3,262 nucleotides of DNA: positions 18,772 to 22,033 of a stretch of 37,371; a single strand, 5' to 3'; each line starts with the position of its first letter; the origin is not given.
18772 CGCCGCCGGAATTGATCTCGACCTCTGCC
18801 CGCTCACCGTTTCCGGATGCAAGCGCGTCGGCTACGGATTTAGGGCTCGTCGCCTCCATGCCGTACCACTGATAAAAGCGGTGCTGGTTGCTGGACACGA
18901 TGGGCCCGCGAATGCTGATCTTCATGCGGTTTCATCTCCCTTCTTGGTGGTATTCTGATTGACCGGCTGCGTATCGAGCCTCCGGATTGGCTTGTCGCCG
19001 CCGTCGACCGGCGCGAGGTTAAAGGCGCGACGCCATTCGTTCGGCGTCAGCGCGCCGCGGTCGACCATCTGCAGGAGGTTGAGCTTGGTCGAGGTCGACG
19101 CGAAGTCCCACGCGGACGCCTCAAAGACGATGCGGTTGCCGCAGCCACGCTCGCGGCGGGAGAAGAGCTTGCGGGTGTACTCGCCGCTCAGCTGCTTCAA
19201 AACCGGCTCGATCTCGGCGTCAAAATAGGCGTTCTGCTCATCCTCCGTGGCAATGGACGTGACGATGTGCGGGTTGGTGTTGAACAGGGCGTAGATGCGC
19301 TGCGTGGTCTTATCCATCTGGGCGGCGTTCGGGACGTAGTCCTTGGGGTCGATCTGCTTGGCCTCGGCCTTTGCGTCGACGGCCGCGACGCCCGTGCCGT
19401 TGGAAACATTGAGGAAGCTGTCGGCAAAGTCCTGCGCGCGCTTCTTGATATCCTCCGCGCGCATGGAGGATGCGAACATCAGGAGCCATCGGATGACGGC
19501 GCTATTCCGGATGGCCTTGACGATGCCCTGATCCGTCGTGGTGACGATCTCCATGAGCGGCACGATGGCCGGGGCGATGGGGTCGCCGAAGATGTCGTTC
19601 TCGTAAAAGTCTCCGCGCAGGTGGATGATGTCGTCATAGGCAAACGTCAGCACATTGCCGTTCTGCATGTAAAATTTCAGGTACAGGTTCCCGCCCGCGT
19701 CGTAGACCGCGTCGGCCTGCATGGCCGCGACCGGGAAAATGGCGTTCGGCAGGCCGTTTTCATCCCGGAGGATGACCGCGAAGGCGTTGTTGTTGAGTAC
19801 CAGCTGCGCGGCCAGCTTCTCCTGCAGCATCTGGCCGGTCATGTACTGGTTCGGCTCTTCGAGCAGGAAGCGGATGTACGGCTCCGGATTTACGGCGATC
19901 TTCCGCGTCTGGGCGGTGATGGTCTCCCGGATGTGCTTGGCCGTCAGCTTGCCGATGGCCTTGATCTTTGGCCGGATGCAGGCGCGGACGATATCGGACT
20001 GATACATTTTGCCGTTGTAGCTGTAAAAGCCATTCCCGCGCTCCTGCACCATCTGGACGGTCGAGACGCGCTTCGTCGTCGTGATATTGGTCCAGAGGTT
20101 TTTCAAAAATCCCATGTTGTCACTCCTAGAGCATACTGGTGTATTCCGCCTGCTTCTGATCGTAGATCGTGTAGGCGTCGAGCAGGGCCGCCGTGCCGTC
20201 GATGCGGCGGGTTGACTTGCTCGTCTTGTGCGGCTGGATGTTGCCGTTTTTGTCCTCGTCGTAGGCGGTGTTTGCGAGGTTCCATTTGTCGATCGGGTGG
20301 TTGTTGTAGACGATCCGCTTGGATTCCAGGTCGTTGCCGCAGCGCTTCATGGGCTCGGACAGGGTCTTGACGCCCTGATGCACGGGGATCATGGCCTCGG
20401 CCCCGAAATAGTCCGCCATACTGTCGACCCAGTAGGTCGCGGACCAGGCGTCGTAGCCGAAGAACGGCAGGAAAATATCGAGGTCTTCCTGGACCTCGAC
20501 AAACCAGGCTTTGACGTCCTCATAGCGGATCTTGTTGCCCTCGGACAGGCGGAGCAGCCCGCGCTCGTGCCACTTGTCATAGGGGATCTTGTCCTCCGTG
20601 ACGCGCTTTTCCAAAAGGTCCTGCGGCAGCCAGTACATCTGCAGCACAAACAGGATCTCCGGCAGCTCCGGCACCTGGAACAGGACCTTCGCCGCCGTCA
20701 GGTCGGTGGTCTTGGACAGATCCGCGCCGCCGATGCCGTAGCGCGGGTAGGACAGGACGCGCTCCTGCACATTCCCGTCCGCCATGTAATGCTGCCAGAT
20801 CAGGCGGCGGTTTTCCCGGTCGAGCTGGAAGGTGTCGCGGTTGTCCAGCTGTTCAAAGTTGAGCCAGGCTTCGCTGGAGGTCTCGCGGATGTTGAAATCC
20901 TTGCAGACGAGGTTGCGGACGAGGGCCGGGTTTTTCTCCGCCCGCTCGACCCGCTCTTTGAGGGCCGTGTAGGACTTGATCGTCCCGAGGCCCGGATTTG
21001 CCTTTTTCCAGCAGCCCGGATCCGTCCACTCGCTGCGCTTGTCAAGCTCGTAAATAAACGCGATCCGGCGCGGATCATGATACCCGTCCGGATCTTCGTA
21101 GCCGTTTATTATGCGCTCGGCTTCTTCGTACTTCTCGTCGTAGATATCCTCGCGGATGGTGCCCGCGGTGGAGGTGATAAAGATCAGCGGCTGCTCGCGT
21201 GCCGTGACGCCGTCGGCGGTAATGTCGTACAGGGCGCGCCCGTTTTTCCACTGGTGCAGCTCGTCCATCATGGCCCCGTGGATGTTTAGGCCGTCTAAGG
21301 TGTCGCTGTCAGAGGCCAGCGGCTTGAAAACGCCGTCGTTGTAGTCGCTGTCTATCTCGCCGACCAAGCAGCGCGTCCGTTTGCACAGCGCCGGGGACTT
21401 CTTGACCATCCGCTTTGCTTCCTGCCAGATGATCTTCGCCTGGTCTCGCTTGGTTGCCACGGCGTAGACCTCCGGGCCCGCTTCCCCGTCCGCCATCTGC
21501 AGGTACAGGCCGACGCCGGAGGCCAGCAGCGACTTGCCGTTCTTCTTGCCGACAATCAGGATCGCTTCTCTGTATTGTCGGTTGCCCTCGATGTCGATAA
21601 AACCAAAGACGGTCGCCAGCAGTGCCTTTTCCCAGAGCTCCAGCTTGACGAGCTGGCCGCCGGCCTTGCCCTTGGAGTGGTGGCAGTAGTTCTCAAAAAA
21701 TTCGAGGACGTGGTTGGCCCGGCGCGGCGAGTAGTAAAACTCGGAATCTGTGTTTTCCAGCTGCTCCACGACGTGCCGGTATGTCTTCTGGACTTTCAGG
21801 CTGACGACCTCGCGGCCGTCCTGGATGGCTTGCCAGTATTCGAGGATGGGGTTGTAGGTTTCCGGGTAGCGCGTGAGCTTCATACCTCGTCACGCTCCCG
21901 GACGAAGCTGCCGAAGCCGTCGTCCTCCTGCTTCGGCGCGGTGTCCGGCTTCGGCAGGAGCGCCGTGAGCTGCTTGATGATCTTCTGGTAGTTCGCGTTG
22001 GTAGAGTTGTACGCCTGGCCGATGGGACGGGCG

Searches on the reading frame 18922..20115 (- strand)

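Call 60: search_protein_families(library=phrogs, proteins=[window:18922-20115:-], max_evalue=0.001)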
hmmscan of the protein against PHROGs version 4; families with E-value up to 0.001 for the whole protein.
window:18922-20115:- (397 aa): 4 families
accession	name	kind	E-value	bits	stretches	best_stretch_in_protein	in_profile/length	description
phrog_12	-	head and packaging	5.2e-64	218.4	1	1-391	48-439/646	portal protein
phrog_2662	-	head and packaging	2.3e-15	57.3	1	37-380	64-418/717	portal protein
phrog_5929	-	head and packaging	3.7e-05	24.1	1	204-387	14-204/228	portal protein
phrog_29023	-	unknown function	6.8e-05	23.9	1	292-381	7-97/152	-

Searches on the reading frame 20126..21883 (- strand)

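Call 60: search_protein_families(library=phrogs, proteins=[window:20126-21883:-], max_evalue=0.001)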
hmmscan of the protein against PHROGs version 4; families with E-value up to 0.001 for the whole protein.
window:20126-21883:- (585 aa): 7 families
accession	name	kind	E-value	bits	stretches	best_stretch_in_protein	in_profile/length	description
phrog_9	-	head and packaging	1.7e-147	494.6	1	34-581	176-670/812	terminase large subunit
phrog_2699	-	head and packaging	2.1e-61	208.5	1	266-576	10-295/315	terminase large subunit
phrog_4914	-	head and packaging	6e-33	115.2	1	12-202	10-211/213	terminase large subunit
phrog_10517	-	head and packaging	2.7e-18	67.2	1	15-154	39-179/207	terminase large subunit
phrog_7331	-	head and packaging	7.2e-17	62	1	497-578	16-96/113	terminase large subunit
phrog_7622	-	head and packaging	1e-05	26.3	1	84-216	60-195/224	terminase large subunit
phrog_37124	-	unknown function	0.00017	22.4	1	388-491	2-114/143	-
